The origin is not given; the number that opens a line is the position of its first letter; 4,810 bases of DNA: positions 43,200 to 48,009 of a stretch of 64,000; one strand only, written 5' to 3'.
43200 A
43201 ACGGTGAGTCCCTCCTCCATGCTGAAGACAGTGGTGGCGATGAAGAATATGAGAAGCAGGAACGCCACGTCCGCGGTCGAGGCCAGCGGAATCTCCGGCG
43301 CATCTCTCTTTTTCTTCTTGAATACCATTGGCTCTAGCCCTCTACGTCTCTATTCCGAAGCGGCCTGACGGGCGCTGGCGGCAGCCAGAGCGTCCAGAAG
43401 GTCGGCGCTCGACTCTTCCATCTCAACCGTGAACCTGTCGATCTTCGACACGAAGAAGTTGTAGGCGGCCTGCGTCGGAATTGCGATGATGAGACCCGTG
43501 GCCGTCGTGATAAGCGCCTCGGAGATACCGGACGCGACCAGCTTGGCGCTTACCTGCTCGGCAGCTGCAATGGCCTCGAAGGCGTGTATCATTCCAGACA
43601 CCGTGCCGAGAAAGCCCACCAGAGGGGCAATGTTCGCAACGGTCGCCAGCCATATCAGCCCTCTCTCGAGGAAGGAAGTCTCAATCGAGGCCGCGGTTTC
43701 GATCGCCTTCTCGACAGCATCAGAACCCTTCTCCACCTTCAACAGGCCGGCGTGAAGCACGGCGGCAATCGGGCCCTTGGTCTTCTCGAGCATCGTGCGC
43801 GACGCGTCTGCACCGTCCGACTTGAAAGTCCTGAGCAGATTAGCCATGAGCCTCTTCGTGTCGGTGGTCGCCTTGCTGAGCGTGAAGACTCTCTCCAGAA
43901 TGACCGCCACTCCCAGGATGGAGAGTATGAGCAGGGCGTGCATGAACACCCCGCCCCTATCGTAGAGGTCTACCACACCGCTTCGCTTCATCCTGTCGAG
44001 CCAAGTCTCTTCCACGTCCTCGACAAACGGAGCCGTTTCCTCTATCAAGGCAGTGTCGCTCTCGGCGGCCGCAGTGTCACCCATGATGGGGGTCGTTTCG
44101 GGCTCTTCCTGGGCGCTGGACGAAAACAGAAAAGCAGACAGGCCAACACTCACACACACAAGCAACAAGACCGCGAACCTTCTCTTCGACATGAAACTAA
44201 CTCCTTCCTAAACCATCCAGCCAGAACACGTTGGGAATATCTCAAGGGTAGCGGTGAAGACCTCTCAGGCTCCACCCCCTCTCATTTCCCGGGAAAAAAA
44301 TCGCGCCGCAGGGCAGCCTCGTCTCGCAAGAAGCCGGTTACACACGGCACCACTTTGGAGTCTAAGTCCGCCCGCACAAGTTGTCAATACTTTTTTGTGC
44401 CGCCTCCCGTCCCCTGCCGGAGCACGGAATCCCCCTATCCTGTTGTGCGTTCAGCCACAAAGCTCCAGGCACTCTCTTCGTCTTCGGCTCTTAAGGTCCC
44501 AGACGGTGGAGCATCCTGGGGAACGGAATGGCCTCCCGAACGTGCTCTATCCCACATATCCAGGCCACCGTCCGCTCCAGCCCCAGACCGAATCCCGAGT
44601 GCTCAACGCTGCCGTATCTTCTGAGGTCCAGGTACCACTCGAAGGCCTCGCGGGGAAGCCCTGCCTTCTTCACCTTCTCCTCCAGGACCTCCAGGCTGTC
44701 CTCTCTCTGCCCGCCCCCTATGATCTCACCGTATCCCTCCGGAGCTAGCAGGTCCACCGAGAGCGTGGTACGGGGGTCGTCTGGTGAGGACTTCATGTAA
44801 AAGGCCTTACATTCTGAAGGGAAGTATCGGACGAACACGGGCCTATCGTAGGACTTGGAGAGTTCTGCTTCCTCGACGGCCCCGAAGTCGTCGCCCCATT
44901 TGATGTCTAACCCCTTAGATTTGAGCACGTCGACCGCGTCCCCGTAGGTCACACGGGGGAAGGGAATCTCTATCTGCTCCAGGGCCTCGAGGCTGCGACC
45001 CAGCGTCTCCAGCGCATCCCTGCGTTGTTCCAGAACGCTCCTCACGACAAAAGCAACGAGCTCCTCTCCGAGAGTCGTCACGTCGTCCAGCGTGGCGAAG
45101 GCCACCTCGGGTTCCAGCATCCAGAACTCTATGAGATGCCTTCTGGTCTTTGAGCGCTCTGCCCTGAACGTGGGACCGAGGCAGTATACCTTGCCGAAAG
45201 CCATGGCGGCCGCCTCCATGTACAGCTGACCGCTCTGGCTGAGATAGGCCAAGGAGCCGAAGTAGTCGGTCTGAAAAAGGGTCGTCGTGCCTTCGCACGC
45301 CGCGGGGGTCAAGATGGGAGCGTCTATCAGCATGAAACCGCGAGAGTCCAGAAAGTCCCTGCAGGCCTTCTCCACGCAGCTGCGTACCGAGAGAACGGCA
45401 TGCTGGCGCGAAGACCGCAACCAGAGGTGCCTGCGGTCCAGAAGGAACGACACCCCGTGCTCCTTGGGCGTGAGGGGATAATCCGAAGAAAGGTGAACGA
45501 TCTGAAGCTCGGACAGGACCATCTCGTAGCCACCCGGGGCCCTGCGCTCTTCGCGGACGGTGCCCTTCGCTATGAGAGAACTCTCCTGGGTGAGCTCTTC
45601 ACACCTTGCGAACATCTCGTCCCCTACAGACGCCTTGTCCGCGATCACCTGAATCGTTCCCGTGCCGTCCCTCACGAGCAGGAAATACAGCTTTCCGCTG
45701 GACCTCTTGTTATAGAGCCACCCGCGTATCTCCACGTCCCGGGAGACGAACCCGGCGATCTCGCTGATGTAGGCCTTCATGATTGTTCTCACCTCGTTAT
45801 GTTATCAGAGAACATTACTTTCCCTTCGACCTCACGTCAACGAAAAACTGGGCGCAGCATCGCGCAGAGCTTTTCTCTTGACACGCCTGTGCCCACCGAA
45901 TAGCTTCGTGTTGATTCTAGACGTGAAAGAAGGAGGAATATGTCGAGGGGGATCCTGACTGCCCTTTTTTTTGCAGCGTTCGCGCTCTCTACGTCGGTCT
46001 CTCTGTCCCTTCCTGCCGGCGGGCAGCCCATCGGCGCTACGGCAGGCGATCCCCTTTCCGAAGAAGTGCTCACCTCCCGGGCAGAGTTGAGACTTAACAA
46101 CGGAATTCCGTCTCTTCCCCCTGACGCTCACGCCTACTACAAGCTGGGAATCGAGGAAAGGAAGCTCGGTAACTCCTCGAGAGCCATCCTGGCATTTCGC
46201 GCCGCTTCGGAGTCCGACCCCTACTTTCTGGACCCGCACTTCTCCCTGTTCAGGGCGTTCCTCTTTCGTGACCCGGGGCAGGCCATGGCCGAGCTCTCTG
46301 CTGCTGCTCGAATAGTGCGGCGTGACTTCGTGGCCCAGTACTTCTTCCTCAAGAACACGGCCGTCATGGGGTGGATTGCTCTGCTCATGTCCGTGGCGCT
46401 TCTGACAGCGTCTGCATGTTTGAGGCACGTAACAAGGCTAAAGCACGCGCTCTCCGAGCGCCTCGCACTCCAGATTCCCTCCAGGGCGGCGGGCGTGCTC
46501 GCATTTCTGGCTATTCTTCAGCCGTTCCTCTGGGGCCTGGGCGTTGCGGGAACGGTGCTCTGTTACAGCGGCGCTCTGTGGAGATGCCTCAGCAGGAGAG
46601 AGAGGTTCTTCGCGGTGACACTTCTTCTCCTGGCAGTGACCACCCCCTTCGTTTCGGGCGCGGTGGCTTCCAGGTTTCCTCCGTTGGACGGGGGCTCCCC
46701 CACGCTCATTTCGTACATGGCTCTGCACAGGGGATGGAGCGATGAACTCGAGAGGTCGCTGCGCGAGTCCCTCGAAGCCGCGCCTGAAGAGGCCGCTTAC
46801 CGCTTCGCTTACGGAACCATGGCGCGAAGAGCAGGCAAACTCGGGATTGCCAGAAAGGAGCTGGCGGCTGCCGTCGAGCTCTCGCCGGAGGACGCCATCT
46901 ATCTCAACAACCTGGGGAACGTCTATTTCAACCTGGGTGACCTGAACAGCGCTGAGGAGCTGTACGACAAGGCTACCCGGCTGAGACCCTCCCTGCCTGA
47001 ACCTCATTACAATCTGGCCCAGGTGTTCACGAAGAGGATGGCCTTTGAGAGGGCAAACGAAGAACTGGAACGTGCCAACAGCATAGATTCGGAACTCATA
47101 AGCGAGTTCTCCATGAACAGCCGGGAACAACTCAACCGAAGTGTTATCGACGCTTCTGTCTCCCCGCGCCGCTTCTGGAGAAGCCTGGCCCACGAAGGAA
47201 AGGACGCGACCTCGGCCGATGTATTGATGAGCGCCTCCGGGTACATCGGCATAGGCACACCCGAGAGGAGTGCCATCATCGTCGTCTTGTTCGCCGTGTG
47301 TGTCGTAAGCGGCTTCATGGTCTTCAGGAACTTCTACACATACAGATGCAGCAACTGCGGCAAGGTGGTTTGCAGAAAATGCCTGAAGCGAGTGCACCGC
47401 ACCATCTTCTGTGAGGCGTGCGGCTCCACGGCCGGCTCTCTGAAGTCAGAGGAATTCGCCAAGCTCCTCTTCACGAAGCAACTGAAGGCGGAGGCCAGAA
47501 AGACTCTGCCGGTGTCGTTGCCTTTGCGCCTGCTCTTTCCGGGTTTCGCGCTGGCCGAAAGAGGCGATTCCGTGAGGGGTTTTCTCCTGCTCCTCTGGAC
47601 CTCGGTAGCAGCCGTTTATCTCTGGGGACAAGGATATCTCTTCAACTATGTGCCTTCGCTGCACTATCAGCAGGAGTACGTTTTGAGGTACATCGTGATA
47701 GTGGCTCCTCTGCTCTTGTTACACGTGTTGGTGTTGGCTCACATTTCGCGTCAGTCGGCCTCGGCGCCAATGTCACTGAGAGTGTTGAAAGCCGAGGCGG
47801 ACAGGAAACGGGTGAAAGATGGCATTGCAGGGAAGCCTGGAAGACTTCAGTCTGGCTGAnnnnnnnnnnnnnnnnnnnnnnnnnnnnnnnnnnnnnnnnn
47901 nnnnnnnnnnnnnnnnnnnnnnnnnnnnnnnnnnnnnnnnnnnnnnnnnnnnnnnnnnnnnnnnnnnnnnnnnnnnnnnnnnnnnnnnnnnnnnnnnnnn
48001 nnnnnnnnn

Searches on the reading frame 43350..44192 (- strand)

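Call 62: search_protein_families(library=pfam, proteins=[window:43350-44192:-], max_evalue=0.0001)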
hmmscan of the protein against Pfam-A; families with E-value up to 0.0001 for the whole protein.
window:43350-44192:- (280 aa): 1 family
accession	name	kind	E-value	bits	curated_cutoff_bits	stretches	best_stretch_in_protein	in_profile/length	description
PF01618.21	MotA_ExbB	-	1.8e-33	115.4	22.9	1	139-259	3-126/127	MotA/TolQ/ExbB proton channel family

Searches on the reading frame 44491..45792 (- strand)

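Call 62: search_protein_families(library=pfam, proteins=[window:44491-45792:-], max_evalue=0.0001)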
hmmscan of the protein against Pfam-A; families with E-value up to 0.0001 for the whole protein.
window:44491-45792:- (433 aa): 2 families
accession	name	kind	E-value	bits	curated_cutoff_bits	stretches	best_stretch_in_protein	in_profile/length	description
PF00152.25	tRNA-synt_2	-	4.2e-69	233.4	25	1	116-427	4-307/308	tRNA synthetases class II (D, K and N)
PF01336.31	tRNA_anti-codon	-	2.3e-15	56.7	27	1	20-99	1-75/75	OB-fold nucleic acid binding domain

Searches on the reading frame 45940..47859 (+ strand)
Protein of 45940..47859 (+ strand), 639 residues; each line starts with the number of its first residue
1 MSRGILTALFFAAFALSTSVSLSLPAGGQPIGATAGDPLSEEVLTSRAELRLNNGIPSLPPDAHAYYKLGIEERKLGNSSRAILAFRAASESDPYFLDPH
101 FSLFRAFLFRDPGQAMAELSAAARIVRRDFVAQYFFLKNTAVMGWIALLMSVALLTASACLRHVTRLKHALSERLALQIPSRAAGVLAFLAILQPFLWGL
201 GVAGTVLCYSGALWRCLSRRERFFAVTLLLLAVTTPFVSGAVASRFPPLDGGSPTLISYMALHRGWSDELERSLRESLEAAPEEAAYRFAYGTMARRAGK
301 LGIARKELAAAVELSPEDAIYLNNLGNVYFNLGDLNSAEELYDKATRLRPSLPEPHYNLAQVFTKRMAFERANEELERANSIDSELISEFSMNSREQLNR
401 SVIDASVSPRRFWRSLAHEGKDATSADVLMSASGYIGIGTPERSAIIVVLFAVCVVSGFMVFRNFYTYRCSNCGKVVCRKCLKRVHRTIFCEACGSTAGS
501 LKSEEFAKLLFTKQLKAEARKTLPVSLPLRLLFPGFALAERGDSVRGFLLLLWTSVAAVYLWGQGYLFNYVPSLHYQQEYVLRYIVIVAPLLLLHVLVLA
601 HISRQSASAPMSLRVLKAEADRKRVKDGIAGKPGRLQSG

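Call 62: search_protein_families(library=pfam, proteins=[window:45940-47859:+], max_evalue=0.0001)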
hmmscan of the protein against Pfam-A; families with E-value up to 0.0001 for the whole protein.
window:45940-47859:+ (639 aa): 10 families
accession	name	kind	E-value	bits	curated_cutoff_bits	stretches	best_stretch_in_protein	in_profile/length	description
PF13414.12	TPR_11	-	3.8e-14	52.5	26.8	2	326-363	1-38/42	TPR repeat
PF07719.23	TPR_2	-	2e-13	49.8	27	1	320-351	2-33/34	Tetratricopeptide repeat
PF00515.34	TPR_1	-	7.1e-13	48.2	27.8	1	320-351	2-33/34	Tetratricopeptide repeat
PF13431.12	TPR_17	-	8.4e-12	44.8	24.4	0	311-339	5-33/34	Tetratricopeptide repeat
PF13181.12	TPR_8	-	1.5e-11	43.9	25.7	1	321-351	3-33/34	Tetratricopeptide repeat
PF13432.12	TPR_16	-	1.1e-10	42.1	32.7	1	295-353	7-65/65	Tetratricopeptide repeat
PF13428.12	TPR_14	-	5.3e-09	36.3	23.5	0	325-362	7-44/44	Tetratricopeptide repeat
PF13424.12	TPR_12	-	1.6e-08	35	30.1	1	290-350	8-76/77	Tetratricopeptide repeat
PF13374.12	TPR_10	-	7.5e-06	26.2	27.5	1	321-348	4-31/42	Tetratricopeptide repeat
PF14559.12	TPR_19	-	2.4e-05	25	25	0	297-351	3-57/68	Tetratricopeptide repeat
